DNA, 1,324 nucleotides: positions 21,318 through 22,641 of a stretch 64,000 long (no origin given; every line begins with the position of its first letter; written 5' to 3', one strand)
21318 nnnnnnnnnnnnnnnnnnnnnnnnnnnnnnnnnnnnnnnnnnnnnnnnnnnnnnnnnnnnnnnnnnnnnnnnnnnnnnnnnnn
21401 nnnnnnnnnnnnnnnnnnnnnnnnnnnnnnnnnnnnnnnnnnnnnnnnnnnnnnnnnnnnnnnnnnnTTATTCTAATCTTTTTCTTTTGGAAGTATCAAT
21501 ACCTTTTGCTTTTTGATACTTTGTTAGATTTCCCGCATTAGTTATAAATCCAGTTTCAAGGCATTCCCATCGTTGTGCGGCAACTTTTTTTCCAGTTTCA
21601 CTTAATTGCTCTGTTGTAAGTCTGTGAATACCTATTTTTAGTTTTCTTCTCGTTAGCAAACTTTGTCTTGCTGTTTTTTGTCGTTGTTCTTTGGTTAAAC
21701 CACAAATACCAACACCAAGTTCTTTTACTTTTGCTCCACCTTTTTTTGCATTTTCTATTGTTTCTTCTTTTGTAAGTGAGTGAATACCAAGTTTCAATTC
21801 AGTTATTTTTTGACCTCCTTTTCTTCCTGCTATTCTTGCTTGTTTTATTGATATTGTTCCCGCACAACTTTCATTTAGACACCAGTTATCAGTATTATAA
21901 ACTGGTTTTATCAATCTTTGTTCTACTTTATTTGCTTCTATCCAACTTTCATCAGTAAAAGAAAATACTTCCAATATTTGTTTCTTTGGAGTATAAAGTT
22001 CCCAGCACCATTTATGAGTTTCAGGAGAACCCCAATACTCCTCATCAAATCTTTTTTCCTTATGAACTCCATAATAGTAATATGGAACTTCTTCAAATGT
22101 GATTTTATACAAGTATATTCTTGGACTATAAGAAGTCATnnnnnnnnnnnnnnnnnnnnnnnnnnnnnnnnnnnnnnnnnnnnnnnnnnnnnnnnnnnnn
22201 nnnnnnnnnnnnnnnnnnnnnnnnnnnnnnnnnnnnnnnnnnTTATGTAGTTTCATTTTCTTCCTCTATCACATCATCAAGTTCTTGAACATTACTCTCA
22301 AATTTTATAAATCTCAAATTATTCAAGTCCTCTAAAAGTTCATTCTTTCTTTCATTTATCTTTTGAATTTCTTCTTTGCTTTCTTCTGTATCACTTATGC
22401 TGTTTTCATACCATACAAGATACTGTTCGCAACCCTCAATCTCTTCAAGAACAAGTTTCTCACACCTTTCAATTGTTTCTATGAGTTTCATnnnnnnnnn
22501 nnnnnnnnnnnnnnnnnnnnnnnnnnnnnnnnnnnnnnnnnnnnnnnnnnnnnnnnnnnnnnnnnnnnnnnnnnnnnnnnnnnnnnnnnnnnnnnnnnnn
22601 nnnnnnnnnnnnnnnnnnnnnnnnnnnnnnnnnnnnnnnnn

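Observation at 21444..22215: Duplicated GIY-YIG/NUMOD3 endonuclease cassette carrying its own terminator and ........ late promoter (copy 1; copy 2 at 42240-43200)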

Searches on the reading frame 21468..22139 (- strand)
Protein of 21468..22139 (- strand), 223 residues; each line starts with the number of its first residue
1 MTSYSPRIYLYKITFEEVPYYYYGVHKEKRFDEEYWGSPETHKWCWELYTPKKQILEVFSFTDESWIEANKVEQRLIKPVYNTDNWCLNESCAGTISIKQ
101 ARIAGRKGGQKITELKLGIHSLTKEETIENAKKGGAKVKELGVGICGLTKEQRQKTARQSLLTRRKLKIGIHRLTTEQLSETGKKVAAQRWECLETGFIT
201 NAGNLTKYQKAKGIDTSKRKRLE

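Call 5: search_protein_families(library=pfam, proteins=[window:21468-22139:-], max_evalue=1)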
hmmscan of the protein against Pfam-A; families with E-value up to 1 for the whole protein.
window:21468-22139:- (223 aa): 2 families
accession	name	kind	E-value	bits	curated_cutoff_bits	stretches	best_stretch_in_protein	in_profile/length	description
PF09194.16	Endonuc-BsobI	-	0.037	13.8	25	1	135-210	225-302/313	Restriction endonuclease BsobI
PF16076.10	Acyltransf_C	-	0.23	11.9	26.5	1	40-83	28-71/74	Acyltransferase C-terminus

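Call 7: search_protein_families(library=phrogs, proteins=[window:21468-22139:-], max_evalue=0.01)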
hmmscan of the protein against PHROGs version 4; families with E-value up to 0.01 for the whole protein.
window:21468-22139:- (223 aa): 1 family
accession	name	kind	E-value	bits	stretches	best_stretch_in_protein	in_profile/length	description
phrog_314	-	DNA, RNA and nucleotide metabolism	2.8e-08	34.2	1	9-133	180-300/574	homing endonuclease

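Call 18: find_homologous_proteins(query=window:21468-22139:-, max_evalue=0.001)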
Query window:21468-22139:- (223 aa): 1764 proteins with E <= 0.001 among 1905 candidates; the best 120 are listed.
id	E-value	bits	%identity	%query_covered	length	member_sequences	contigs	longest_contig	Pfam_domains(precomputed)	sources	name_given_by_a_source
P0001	4.1e-146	503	100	100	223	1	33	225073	-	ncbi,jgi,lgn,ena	jgi:hypothetical protein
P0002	8.6e-138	475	94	100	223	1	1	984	-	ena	-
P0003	3.8e-129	447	88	100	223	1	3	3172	-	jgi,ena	-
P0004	3.5e-128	444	87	100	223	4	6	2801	-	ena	-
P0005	3.7e-128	444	87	100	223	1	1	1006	-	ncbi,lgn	-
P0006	1.0e-127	442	87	100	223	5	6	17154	-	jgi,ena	jgi:hypothetical protein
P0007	1.9e-127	442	87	100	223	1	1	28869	-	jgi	jgi:hypothetical protein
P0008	3.1e-127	441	86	100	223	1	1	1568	-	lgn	-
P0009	1.6e-126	439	86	100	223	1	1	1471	-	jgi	jgi:hypothetical protein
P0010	7.0e-126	436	86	100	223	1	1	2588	-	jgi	-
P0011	2.3e-116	405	64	86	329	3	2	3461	-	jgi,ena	jgi:hypothetical protein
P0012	8.2e-115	400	80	100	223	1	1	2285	-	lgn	-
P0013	7.8e-114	397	77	100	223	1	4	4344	-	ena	-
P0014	2.5e-110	386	74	100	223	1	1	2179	-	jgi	jgi:hypothetical protein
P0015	1.1e-100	354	59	83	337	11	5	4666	-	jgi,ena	jgi:hypothetical protein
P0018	1.5e-96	341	49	100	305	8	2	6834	-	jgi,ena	jgi:hypothetical protein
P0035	4.2e-91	323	42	100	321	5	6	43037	-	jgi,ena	jgi:hypothetical protein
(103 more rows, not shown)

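Call 19: find_related_loci(query=window:21468-22139:-, collection=viral_contigs, flank=3000)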
Query window:21468-22139:- (223 aa) in viral_contigs; peptide patterns used: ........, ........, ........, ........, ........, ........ (x = any residue, [..] = any of these).
19 stretches matched a pattern; 6 encode a relative of the query (tblastn E <= 1e-3); 6 distinct loci.
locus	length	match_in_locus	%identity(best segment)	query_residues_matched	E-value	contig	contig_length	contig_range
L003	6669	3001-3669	65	1-223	8e-95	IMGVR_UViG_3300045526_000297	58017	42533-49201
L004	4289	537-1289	55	1-222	1e-86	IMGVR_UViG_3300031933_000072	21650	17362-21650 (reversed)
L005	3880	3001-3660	50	5-222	2e-70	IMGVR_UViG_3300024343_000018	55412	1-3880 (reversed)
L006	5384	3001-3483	64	1-162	6e-68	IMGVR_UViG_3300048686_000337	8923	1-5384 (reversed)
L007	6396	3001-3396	47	96-223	5e-29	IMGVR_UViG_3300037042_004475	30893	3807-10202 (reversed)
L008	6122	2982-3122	71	175-222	6e-17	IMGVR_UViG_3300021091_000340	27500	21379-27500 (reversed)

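Call 20: find_encoding_contigs(protein=P0001, flank=4000, max_places=6)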
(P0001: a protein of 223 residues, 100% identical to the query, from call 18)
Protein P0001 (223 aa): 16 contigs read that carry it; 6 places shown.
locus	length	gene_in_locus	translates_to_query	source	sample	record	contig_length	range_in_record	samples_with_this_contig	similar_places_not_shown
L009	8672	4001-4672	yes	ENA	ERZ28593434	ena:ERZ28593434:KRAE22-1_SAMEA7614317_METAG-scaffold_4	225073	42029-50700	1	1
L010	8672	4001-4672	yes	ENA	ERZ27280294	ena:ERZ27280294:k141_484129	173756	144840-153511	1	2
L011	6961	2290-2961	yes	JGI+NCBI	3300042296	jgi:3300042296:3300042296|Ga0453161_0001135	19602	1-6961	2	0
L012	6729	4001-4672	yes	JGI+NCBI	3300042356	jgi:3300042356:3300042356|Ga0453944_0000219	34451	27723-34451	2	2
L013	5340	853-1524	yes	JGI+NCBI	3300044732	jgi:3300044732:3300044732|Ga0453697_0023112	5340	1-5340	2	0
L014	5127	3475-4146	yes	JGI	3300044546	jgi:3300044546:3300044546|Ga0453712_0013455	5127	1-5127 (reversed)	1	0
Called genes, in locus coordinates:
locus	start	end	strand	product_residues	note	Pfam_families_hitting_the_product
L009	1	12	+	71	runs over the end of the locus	-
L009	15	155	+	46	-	-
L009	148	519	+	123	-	-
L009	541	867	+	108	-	-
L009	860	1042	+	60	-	-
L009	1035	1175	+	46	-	-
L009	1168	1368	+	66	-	-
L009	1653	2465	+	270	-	-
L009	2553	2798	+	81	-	-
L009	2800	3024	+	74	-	-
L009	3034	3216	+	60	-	-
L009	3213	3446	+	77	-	-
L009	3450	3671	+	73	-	-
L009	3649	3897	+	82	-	-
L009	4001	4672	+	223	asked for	-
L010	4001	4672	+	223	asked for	-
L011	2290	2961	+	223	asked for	-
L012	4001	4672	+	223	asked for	-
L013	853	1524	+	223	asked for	-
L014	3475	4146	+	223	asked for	-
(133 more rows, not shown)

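Call 25: search_solved_structures(query=A2, max_evalue=10, show_alignments=3)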
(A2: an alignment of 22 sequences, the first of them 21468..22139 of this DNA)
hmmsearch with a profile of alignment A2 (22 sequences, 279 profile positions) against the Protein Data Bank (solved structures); distinct sequences matched with E-value up to 10: 0.

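Call 26: search_protein_families(library=pfam, proteins=[L007:2716-3396:+, L006:3001-3672:+, P0018, P0035], max_evalue=1)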
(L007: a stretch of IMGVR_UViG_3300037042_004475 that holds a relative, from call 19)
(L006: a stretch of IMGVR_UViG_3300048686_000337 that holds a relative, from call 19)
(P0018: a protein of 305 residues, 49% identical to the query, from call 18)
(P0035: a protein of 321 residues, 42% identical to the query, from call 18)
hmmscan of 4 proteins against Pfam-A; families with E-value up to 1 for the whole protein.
L007:2716-3396:+ (227 aa): 1 family
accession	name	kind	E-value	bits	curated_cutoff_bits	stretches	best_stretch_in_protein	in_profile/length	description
PF22057.2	BACOVA_00961-like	-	0.029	14.5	27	1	67-114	91-138/140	BACOVA_00961-like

L006:3001-3672:+ (224 aa): 0 families

P0018 (305 aa): 2 families
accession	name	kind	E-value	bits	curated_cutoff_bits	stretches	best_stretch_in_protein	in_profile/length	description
PF02733.22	Dak1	-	0.074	12.4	31.4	1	154-267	128-239/313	Dak1 domain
PF18492.6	ORF_2_N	-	0.25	12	29.2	1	167-223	5-60/122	Open reading frame 2 N-terminal domain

P0035 (321 aa): 0 families

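Call 42: find_related_loci(query=A2, collection=viral_contigs, flank=1500)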
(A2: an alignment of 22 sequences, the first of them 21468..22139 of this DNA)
Query A2 (223 aa) in viral_contigs; peptide patterns used: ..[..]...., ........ (x = any residue, [..] = any of these).
337 stretches matched a pattern; 217 encode a relative of the query (tblastn E <= 1e-3); the best 80 are kept; 80 distinct loci.
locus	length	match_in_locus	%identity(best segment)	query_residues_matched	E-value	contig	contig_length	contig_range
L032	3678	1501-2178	65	1-222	8e-98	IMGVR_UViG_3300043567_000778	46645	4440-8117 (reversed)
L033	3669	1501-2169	65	1-223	7e-94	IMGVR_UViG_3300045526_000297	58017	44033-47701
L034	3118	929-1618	61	1-223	5e-88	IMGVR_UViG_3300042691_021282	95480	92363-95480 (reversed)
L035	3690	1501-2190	60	1-222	9e-88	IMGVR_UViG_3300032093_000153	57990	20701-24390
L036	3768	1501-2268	55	1-222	3e-86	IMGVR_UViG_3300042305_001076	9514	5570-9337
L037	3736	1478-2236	55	1-223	1e-85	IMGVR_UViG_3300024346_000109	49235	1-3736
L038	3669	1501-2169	57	1-221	1e-85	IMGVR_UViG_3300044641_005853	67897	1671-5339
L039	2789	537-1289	55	1-222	5e-86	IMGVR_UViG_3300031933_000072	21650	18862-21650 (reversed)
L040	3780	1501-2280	53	1-222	8e-85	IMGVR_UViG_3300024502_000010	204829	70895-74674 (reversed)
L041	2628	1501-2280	54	1-222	5e-85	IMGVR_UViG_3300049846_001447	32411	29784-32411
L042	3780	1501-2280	53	1-222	8e-85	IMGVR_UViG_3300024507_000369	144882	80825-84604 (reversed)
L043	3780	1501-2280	53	1-222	8e-85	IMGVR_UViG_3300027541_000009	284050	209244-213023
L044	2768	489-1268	53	1-222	1e-84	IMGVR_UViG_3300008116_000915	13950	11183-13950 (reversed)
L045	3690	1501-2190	60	1-222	2e-85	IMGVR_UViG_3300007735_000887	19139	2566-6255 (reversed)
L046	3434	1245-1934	57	1-222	9e-84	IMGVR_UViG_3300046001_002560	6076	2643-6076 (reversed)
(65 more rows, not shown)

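Call 45: predict_structure(alignment_id=A4)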
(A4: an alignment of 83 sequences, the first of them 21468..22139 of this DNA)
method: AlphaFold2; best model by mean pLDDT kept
length: 223 residues; sequences in the alignment: 83
mean_pLDDT: 84.0   pTM: 0.42
mean pLDDT of the five models: 84.0, 67.5, 66.6, 66.6, 66.3
residues with pLDDT >= 90: 82; 70-90: 112; 50-70: 26; < 50: 3
segments of 3 or more residues with pLDDT < 50: 1-3
pLDDT, mean of each block of 10 residues (from residue 1): 67 84 79 62 76 87 87 77 66 71 86 88 92 91 87 91 90 92 91 95 94 94 89
secondary structure, 60 per line:
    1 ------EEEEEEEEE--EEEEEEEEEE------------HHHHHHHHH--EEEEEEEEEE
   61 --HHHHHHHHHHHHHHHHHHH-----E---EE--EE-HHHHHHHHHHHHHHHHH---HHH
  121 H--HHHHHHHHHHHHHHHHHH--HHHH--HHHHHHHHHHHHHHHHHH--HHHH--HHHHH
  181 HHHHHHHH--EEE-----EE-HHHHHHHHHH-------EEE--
elements in order: E7-15 E18-27 H40-48 E51-60 H63-81 H98-114 H118-121 H124-141 H144-147 H150-167 H170-173 H176-188 E191-193 H202-211 E219-221

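Call 50: fold_search(model_id=the predicted structure, library=pdb)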
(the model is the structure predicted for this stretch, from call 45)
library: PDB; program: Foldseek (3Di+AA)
matches with E <= 10: 46; with E <= 0.001: 0
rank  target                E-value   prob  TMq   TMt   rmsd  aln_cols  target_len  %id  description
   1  2mbl_MODEL_1_A        1.5e+00  0.10  0.16  0.26  14.9       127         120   13  Solution NMR Structure of De novo designed Top7 Fold Protein Top7m13, Northeast Structural Genomics Consortium (released 2013-11-13)
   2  7zyf_B                1.7e+00  0.02  0.11  0.04  23.7       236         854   11  Insulin regulated aminopeptidase (IRAP) in complex with a nanomolar alpha hydroxy beta amino acid based inhibitor. (released 2022-07-20)
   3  2bay_F                1.9e+00  0.72  0.16  0.52   2.5        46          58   13  Crystal structure of the Prp19 U-box dimer (released 2006-01-10)
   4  8fti_A                2.1e+00  0.02  0.13  0.07  20.9       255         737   12  Cryo-EM structure of the Cas13bt3-crRNA-target RNA ternary complex in activated state (released 2023-09-27)
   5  4mbs_A                2.2e+00  0.12  0.11  0.08  12.9        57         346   19  Crystal Structure of the CCR5 Chemokine Receptor (released 2013-09-11)
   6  2bay_E                2.3e+00  0.69  0.15  0.51   1.7        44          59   11  Crystal structure of the Prp19 U-box dimer (released 2006-01-10)
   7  7cz6                  2.6e+00  0.01  0.06  0.10  13.3        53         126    9  Protrusion structure of Omono River virus (released 2021-03-03)
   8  4r7e                  2.8e+00  0.25  0.13  0.36   6.0        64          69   11  Structure of Bre1 RING domain (released 2015-05-13)
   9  2bay_C                3.0e+00  0.57  0.15  0.54   2.5        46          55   13  Crystal structure of the Prp19 U-box dimer (released 2006-01-10)
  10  9xps_x                3.0e+00  0.02  0.11  0.05   7.8        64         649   11  The neck structure of the Phage Phikz (released 2026-02-11)
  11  6akx_B                3.2e+00  0.14  0.13  0.09   5.2        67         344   12  The Crystal structure of Human Chemokine Receptor CCR5 in complex with compound 21 (released 2018-10-24)
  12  7zyf_A                3.2e+00  0.02  0.11  0.04  22.4       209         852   13  Insulin regulated aminopeptidase (IRAP) in complex with a nanomolar alpha hydroxy beta amino acid based inhibitor. (released 2022-07-20)
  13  6ydx_B                3.2e+00  0.02  0.11  0.04  22.4       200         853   14  Insulin-regulated aminopeptidase complexed with a macrocyclic peptidic inhibitor (released 2020-07-22)
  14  4ksn_A                4.1e+00  0.04  0.10  0.31  10.0        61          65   16  C-terminal domain of SdbC protein from Legionella pneumophila. (released 2013-06-19)
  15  6akx_A                4.4e+00  0.08  0.11  0.08  12.9        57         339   19  The Crystal structure of Human Chemokine Receptor CCR5 in complex with compound 21 (released 2018-10-24)
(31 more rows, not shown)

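Call 58: search_protein_families(library=pfam, alignment_id=A4, max_evalue=1)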
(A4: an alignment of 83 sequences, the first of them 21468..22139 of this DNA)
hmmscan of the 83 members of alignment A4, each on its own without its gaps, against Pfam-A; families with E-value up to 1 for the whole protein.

A. member 1, window:21468-22139:- (223 aa): 2 families
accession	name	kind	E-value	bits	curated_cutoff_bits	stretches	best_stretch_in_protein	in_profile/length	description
PF09194.16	Endonuc-BsobI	-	0.037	13.8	25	1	135-210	225-302/313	Restriction endonuclease BsobI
PF16076.10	Acyltransf_C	-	0.23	11.9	26.5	1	40-83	28-71/74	Acyltransferase C-terminus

B. families by the number of members that match (of 83 scanned): 48 families (the first 25 are shown)
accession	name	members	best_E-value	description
PF08736.16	FA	13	9.5e-06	FERM adjacent (FA)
PF02733.22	Dak1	7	0.074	Dak1 domain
PF22895.2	DUF7024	6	0.072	Domain of unknown function (DUF7024)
PF15612.11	WHIM1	5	0.013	WSTF, HB1, Itc1p, MBD9 motif 1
PF10955.13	Fin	4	0.14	Anti-sigma-F factor Fin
PF02912.23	Phe_tRNA-synt_N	2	0.0091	Aminoacyl tRNA synthetase class II, N-terminal domain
PF01380.27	SIS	2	0.058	SIS domain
PF24683.1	CT021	2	0.061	CT021 protein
PF01485.27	IBR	2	0.08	IBR domain, a half RING-finger domain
PF01207.24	Dus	2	0.12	Dihydrouridine synthase (Dus)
PF14338.12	Mrr_N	1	0.00027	Mrr N-terminal domain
PF01517.23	HDV_ag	1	0.0023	Hepatitis delta virus delta antigen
PF05452.16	Clavanin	1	0.0084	Clavanin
PF04606.18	Ogr_Delta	1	0.0095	Ogr/Delta-like zinc finger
PF06093.19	Spt4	1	0.0099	Spt4/RpoE2 zinc finger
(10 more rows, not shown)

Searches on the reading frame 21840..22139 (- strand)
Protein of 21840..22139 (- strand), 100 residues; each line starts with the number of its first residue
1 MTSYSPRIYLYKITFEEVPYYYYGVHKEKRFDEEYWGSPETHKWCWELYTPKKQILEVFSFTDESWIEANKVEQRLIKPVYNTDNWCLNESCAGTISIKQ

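Call 39: search_protein_representatives(protein=window:21840-22139:-)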
Query: 100 residues. Proteins with E-value up to 0.001 (for the whole library): 351; up to 1e-10: 214; up to 1e-30: 59. The best 150 are listed.
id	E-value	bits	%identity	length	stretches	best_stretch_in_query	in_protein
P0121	6.8e-48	177.4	74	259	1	1-98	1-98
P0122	6.4e-47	174.3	79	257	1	4-98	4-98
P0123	1.7e-46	173.0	76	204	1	1-99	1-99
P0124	2.0e-46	172.7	75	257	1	1-99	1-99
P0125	2.4e-46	172.4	74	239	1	1-98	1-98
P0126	3.9e-46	171.8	73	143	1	1-98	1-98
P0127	4.3e-46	171.6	73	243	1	1-99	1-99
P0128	3.8e-45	168.6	75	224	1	1-98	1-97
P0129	1.7e-42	160.1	66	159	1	5-99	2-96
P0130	4.2e-42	158.8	59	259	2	4-99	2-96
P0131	1.0e-41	157.6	69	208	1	1-98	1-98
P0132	3.5e-41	155.9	68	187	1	1-98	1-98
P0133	1.3e-40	154.0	71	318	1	5-98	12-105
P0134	3.5e-40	152.6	69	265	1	1-98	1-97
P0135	5.0e-40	152.1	71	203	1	1-99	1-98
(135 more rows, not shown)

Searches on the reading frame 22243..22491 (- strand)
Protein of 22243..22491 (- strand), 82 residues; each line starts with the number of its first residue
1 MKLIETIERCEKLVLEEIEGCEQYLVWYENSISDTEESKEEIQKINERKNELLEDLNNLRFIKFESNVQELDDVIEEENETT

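Call 32: find_related_loci(query=window:22243-22491:-, collection=viral_contigs, flank=2500)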
Query window:22243-22491:- (82 aa) in viral_contigs; peptide patterns used: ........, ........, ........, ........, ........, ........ (x = any residue, [..] = any of these).
36 stretches matched a pattern; 1 encode a relative of the query (tblastn E <= 1e-3); 1 distinct loci.
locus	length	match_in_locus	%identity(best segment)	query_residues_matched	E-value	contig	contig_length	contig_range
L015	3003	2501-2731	47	1-78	5e-14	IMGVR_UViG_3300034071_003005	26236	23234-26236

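Call 37: find_encoding_contigs(protein=window:22243-22491:-, flank=2000, max_places=10)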
Protein window:22243-22491:- (82 aa): 14 contigs read that carry it; 4 places shown.
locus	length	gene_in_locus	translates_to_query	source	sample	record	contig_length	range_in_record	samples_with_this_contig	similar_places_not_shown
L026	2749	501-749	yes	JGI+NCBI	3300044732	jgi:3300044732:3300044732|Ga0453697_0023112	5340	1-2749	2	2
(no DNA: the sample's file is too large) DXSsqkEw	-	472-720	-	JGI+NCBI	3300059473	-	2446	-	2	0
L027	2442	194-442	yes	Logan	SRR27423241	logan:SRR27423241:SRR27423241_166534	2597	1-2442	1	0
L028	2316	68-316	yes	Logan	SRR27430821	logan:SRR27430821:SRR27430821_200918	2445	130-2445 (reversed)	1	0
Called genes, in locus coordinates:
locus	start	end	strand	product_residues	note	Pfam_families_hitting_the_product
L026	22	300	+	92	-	-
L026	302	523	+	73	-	-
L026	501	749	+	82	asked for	-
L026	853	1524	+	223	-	-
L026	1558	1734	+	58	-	-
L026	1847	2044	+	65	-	-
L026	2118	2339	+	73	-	-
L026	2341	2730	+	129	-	-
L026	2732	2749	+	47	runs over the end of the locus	-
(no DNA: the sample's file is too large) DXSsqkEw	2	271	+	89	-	?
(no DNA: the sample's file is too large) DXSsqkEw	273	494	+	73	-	-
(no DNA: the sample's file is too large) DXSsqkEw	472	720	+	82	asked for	-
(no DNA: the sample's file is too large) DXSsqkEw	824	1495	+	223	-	-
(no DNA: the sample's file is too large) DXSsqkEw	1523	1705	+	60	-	-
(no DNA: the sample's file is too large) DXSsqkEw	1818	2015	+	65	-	-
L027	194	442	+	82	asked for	-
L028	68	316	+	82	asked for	-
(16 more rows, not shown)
